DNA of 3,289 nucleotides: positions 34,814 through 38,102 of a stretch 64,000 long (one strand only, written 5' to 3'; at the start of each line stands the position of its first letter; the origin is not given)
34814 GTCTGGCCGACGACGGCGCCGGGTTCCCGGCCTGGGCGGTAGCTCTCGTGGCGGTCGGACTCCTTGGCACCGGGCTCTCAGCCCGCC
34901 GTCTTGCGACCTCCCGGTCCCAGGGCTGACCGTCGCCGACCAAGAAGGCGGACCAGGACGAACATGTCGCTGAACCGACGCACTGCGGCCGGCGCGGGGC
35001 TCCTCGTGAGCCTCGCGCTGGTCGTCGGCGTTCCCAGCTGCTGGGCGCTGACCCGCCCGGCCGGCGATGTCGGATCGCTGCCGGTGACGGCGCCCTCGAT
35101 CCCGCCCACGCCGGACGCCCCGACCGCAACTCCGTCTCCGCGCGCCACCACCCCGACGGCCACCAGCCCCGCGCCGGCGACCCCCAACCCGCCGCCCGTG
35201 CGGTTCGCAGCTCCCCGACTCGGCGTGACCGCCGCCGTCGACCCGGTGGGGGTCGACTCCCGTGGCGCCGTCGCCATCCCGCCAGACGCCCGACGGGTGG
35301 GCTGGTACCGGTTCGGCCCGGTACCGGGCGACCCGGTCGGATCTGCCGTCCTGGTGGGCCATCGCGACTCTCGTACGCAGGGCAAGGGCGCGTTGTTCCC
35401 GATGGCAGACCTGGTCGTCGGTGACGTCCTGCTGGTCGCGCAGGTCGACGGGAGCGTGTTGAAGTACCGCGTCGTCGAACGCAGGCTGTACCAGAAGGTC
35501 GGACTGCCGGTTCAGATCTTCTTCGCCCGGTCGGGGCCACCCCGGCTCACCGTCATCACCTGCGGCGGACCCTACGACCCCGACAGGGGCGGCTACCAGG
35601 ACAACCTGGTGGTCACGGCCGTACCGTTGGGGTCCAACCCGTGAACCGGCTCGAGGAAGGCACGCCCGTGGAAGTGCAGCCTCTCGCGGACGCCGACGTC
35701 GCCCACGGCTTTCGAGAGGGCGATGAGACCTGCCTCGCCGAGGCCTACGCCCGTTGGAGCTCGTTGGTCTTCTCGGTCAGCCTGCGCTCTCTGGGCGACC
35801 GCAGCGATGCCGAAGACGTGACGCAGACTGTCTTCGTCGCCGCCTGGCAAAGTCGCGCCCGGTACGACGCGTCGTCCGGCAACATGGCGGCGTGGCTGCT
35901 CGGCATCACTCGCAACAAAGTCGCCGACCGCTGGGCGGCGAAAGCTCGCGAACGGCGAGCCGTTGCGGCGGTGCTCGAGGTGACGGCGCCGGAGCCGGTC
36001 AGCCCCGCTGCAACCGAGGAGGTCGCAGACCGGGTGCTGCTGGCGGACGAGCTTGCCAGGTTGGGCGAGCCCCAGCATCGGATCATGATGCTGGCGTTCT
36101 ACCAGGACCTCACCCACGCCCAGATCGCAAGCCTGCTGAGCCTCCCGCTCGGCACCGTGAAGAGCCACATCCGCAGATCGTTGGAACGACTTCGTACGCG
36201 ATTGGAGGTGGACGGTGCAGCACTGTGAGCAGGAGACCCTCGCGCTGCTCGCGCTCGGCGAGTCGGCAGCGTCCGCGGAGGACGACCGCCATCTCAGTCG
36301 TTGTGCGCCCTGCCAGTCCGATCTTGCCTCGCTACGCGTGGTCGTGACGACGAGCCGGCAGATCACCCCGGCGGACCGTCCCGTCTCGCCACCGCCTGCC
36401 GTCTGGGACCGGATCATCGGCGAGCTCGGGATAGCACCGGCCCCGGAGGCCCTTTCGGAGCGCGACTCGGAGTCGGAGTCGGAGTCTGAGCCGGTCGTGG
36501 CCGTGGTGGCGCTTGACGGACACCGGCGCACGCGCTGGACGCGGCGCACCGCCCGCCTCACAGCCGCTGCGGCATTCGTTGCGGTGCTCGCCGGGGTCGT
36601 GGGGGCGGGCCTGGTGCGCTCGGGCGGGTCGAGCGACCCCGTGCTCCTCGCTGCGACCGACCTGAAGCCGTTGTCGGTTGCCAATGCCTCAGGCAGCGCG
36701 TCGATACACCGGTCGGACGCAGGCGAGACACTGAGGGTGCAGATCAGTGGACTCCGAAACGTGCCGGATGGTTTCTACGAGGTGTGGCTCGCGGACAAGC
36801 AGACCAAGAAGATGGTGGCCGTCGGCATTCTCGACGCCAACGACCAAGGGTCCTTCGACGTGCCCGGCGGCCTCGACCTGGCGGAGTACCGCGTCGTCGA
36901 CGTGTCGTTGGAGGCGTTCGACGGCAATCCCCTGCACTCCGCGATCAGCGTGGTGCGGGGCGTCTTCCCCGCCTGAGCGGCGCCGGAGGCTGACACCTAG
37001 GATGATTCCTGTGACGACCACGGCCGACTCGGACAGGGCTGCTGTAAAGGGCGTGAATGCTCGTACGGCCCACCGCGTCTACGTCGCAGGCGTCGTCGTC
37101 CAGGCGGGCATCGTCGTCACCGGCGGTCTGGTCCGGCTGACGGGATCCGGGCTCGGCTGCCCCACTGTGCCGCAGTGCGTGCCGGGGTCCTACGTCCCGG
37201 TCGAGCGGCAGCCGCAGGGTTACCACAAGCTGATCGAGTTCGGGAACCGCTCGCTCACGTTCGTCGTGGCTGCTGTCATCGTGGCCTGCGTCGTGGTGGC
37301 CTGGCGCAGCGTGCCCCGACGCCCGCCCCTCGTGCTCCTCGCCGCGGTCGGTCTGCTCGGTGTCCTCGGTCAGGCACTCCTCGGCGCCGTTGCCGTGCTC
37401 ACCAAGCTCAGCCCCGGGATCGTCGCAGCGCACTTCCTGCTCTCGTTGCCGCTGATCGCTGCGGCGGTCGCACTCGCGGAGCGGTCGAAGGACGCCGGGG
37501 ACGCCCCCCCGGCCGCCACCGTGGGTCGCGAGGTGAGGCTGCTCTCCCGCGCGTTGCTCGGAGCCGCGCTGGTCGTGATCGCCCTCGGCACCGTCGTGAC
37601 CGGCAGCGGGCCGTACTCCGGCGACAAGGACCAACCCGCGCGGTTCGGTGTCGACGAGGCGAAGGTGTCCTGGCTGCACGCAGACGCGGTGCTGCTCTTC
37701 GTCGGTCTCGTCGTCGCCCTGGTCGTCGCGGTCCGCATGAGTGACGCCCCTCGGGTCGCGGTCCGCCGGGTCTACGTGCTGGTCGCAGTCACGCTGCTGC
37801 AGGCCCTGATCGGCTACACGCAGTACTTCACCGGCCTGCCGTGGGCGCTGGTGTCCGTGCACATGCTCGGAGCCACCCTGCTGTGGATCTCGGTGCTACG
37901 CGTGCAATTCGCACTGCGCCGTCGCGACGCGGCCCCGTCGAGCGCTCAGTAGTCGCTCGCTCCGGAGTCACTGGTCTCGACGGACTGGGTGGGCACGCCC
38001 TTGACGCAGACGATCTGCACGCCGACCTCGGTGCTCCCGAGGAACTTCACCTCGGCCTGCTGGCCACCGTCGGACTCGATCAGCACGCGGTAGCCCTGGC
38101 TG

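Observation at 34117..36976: Four-gene operon: DUF4397 surface protein, class F sortase, ECF sigma and RskA anti-sigma, with a sorting signal that lacks LPXTG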

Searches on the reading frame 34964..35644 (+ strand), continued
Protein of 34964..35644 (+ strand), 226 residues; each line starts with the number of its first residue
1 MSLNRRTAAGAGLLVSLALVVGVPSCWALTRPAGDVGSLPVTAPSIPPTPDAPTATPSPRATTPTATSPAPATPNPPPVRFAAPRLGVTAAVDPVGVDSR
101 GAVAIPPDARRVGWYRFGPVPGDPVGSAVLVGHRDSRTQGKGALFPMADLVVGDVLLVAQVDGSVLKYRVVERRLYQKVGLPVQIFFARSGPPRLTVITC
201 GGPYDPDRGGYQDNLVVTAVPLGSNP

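Call 94: search_protein_families(library=ncbifam, proteins=[P0182, P0131, P0162, P0184, P0205, P0156, P0185, P0126, P0150], max_evalue=0.00001)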
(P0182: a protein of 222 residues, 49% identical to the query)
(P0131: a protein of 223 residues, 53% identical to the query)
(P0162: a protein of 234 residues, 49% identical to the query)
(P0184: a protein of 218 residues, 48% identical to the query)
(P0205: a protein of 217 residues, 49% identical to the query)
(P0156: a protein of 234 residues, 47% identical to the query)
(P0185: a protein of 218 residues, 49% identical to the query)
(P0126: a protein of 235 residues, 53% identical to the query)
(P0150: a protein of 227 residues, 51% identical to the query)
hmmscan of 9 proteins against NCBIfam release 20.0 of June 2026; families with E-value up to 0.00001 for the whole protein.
P0182 (222 aa): 1 family
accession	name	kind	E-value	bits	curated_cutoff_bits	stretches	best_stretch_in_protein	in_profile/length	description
NF033748.1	class_F_sortase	subfamily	1.7e-34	118.7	166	1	72-215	9-153/155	class F sortase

P0131 (223 aa): 1 family
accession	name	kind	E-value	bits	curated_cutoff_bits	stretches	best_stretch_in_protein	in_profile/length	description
NF033748.1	class_F_sortase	subfamily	6e-41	139.7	166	1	64-213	3-152/155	class F sortase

P0162 (234 aa): 1 family
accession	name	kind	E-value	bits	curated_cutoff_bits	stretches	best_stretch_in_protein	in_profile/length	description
NF033748.1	class_F_sortase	subfamily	1.2e-35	122.5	166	1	85-229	8-152/155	class F sortase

P0184 (218 aa): 1 family
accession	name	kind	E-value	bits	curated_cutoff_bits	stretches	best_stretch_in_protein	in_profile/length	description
NF033748.1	class_F_sortase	subfamily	2.1e-36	124.9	166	1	70-215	7-153/155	class F sortase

P0205 (217 aa): 1 family
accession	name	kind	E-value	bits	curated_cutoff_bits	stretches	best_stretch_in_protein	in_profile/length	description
NF033748.1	class_F_sortase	subfamily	2.7e-38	131.1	166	1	70-214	8-153/155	class F sortase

P0156 (234 aa): 1 family
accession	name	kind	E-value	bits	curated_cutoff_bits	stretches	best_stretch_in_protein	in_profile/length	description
NF033748.1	class_F_sortase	subfamily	4.7e-34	117.3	166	1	86-230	8-152/155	class F sortase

P0185 (218 aa): 1 family
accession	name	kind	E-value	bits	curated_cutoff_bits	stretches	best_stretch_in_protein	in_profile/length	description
NF033748.1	class_F_sortase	subfamily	1.1e-35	122.5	166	1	70-215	7-153/155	class F sortase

P0126 (235 aa): 1 family
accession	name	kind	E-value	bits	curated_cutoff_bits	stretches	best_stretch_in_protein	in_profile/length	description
NF033748.1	class_F_sortase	subfamily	1.4e-35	122.2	166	1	84-230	8-154/155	class F sortase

P0150 (227 aa): 4 families
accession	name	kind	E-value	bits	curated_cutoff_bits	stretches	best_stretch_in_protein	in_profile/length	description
NF033748.1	class_F_sortase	subfamily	8.8e-39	132.6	166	1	70-215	8-153/155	class F sortase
TIGR01076.1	sortase_fam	subfamily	3.3e-07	30.2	39.35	1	108-196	28-112/136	sortase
TIGR03784.1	marine_sortase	equivalog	7.2e-07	29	158.25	1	120-196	90-157/174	class GN sortase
NF033745.1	class_C_sortase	subfamily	3.3e-06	27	160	1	119-199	133-207/220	class C sortase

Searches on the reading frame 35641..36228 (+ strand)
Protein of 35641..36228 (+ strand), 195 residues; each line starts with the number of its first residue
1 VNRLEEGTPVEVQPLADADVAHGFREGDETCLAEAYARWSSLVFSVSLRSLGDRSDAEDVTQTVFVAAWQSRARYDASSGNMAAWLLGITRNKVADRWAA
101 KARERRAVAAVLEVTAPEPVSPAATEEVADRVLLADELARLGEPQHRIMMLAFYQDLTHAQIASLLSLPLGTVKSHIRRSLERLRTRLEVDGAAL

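Call 5: search_protein_families(library=pfam, proteins=[window:35641-36228:+], max_evalue=0.01)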
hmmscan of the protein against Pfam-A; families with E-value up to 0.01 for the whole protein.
window:35641-36228:+ (195 aa): 4 families
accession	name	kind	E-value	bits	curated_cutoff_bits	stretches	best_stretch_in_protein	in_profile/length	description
PF04542.20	Sigma70_r2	-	9.5e-16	57.8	24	1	36-103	2-70/71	Sigma-70 region 2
PF08281.18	Sigma70_r4_2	-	7e-12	45.2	25.7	1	133-184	3-54/54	Sigma-70, region 4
PF04545.22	Sigma70_r4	-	2.9e-11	43.1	24.1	1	138-185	2-49/50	Sigma-70, region 4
PF00196.25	GerE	-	0.0027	17.7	23.5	1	149-187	10-48/57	Bacterial regulatory proteins, luxR family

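Call 6: search_protein_families(library=ncbifam, proteins=[window:35641-36228:+], max_evalue=0.01)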
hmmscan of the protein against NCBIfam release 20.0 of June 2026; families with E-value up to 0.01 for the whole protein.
window:35641-36228:+ (195 aa): 94 families (the best 25 are shown)
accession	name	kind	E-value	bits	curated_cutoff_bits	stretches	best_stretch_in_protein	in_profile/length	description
NF009172.0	PRK12519.1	subfamily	1.8e-37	128.8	222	1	9-189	8-190/194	RNA polymerase sigma factor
NF007228.0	PRK09646.1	subfamily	1.5e-31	109.5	226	1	23-190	23-192/194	ECF RNA polymerase sigma factor SigK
NF007227.0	PRK09645.1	subfamily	3.1e-25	89.1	202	1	25-192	8-174/177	sigma-70 family RNA polymerase sigma factor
TIGR02983.1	SigE-fam_strep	subfamily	3.4e-25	88.8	141.55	1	37-189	14-159/162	SigE family RNA polymerase sigma factor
NF009186.0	PRK12534.1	equivalog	3.5e-25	88.9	267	1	26-189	21-186/187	RNA polymerase sigma factor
NF009166.1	PRK12513.1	equivalog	1.1e-23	84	206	1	16-189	8-187/193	RNA polymerase sigma factor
NF009167.0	PRK12514.1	equivalog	3.9e-22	79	265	1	27-188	17-178/180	RNA polymerase sigma factor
NF004113.0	PRK05602.1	equivalog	4.3e-22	78.8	208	1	13-191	28-204/211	RNA polymerase sigma factor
NF010500.0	PRK13919.1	subfamily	1e-21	78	226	1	23-188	16-183/186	putative RNA polymerase sigma E protein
NF008894.0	PRK11924.3-1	equivalog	1.1e-21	77.8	258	1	24-181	16-174/188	RNA polymerase sigma factor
NF009189.0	PRK12537.1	equivalog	4.8e-21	75.1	261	1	26-187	19-180/182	RNA polymerase sigma factor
TIGR02937.1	sigma70-ECF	superfamily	2.6e-20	72.7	42.9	1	32-188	3-165/165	sigma-70 family RNA polymerase sigma factor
TIGR02985.1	Sig70_bacteroi1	subfamily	1.8e-19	70.6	126.4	1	36-188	7-162/162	RNA polymerase sigma-70 factor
NF007223.0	PRK09641.1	equivalog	4.7e-18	65.7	209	1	24-189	12-185/187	RNA polymerase sigma factor SigW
TIGR02952.1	Sig70_famx2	equivalog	5.5e-18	65.4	206.45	1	26-187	7-169/170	ECF subfamily RNA polymerase sigma factor, BldN family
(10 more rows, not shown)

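Call 63: search_solved_structures(query=window:35641-36228:+, max_evalue=0.00001, show_alignments=1)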
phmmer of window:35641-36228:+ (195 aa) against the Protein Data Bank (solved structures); distinct sequences matched with E-value up to 0.00001: 15.
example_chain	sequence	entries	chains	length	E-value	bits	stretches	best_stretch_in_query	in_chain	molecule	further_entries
2q1z_A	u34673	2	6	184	1.4e-18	70.8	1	27-187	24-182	RpoE, ECF SigE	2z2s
6dv9_F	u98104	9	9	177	4.6e-18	69.1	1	31-190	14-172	ECF RNA polymerase sigma factor SigL | RNA polymerase sigma factor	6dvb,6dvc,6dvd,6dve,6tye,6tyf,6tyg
4nqw_A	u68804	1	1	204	7.2e-17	65.2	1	27-190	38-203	ECF RNA polymerase sigma factor SigK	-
5wuq_A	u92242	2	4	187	2.4e-11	47.2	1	25-188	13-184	ECF RNA polymerase sigma factor SigW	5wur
9m9d_F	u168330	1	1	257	9.9e-10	42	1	38-188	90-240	ECF RNA polymerase sigma factor SigE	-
9m9e_F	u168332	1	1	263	1.1e-09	41.9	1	38-188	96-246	ECF RNA polymerase sigma factor SigE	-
9m98_F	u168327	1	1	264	1.1e-09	41.8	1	38-188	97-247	ECF RNA polymerase sigma factor SigE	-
5uxx_A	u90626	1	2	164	2.4e-08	37.4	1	43-191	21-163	RNA polymerase sigma factor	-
6dxo_A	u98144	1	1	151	1.7e-07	34.7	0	25-100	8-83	RNA polymerase ECF-subfamily sigma factor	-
4cxf_A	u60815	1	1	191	2.1e-07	34.4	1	21-192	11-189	RNA POLYMERASE SIGMA FACTOR CNRH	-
3hug_A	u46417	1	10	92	2.2e-07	34.3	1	117-190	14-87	RNA polymerase sigma factor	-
6jcy_F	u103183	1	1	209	5e-07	33.2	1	44-188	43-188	ECF RNA polymerase sigma factor SigH,ECF RNA polymerase sigma factor SigE,ECF RNA polymera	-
6in7_B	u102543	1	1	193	7.8e-07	32.5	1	21-186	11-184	RNA polymerase sigma-H factor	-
8z6g_B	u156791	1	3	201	8.7e-07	32.4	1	21-186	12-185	RNA polymerase sigma factor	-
7qh5_A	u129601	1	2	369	1.1e-06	32.1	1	24-126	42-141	RNA polymerase sigma factor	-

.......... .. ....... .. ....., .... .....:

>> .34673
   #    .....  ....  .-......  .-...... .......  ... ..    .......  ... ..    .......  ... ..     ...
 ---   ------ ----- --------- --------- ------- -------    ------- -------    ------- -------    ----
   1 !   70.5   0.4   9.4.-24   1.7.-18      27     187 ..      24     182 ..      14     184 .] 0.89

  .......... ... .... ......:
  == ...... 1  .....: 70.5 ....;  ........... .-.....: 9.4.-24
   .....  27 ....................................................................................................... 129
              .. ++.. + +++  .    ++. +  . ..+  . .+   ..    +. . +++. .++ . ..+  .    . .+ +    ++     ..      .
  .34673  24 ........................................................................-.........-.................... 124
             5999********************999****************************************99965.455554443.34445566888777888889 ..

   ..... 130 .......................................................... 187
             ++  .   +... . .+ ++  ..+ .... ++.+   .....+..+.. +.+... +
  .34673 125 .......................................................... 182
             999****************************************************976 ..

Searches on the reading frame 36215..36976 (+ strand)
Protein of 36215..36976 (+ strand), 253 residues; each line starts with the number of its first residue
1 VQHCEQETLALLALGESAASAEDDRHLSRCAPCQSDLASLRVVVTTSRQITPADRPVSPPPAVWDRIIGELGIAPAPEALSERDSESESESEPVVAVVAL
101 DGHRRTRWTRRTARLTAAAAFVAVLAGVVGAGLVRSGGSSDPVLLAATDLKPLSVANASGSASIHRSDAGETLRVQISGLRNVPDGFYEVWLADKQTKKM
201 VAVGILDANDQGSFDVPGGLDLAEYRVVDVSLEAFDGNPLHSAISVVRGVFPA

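Call 5: search_protein_families(library=pfam, proteins=[window:36215-36976:+], max_evalue=0.01)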
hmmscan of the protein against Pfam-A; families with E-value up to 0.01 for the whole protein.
window:36215-36976:+ (253 aa): 2 families
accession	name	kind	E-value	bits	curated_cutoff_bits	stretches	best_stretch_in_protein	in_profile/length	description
PF10099.14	RskA_C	-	4.7e-13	50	29.4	1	116-239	3-127/135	Anti-sigma-K factor rskA, C-terminal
PF17911.6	Ski2_N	-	0.0016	18.7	23.1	1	151-221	48-119/134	Ski2 N-terminal region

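Call 6: search_protein_families(library=ncbifam, proteins=[window:36215-36976:+], max_evalue=0.01)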
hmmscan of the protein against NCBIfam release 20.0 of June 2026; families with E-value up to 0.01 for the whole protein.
window:36215-36976:+ (253 aa): 2 families
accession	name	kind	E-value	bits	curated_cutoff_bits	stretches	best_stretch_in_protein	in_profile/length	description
NF052375.1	antisigma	equivalog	9.8e-15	55.1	100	1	23-238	18-210/217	anti-sigma factor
NF049861.1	SCO2400_fam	subfamily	0.0077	16.8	55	0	76-134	60-118/136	SCO2400 family protein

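Call 61: search_protein_families(library=ncbifam, proteins=[window:36215-36976:+], max_evalue=10)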
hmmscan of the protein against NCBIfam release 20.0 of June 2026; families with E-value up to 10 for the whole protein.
window:36215-36976:+ (253 aa): 3 families
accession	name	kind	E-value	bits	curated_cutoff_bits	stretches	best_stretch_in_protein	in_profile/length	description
NF052375.1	antisigma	equivalog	9.8e-15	55.1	100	1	23-238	18-210/217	anti-sigma factor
NF049861.1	SCO2400_fam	subfamily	0.0077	16.8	55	1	76-134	60-118/136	SCO2400 family protein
NF038083.1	CU044_5270_fam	subfamily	0.11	12.3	100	1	101-158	20-71/284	CU044_5270 family protein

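Call 64: search_solved_structures(query=window:36215-36976:+, max_evalue=0.1, show_alignments=1)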
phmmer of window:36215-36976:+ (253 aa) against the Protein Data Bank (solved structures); distinct sequences matched with E-value up to 0.1: 1.
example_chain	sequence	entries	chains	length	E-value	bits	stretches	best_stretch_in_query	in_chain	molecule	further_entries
7zjs_B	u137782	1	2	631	0.083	15.4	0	48-116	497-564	Double-strand-break repair protein rad21 homolog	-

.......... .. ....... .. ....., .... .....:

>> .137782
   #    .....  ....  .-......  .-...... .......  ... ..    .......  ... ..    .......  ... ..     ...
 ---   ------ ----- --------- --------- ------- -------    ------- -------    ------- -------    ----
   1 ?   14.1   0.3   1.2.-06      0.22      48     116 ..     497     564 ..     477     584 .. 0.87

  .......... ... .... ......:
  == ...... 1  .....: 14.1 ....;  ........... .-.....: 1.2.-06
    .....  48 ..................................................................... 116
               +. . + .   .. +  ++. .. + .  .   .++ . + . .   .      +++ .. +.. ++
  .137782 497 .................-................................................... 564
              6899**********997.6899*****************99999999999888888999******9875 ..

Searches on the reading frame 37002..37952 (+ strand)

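Call 5: search_protein_families(library=pfam, proteins=[window:37002-37952:+], max_evalue=0.01)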
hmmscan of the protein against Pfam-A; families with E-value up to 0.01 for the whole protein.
window:37002-37952:+ (316 aa): 1 family
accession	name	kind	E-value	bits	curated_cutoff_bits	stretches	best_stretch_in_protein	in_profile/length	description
PF02628.20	COX15-CtaA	-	1.4e-24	87.2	29.9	1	28-298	5-321/322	Cytochrome oxidase assembly protein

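Call 6: search_protein_families(library=ncbifam, proteins=[window:37002-37952:+], max_evalue=0.01)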
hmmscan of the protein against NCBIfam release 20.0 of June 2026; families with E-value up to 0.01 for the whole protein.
window:37002-37952:+ (316 aa): 1 family
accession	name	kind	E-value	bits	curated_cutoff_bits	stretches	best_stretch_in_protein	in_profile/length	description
NF045570.1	HemSynCtaAAlphapr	equivalog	0.00017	20.7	550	1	218-304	285-370/380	heme A synthase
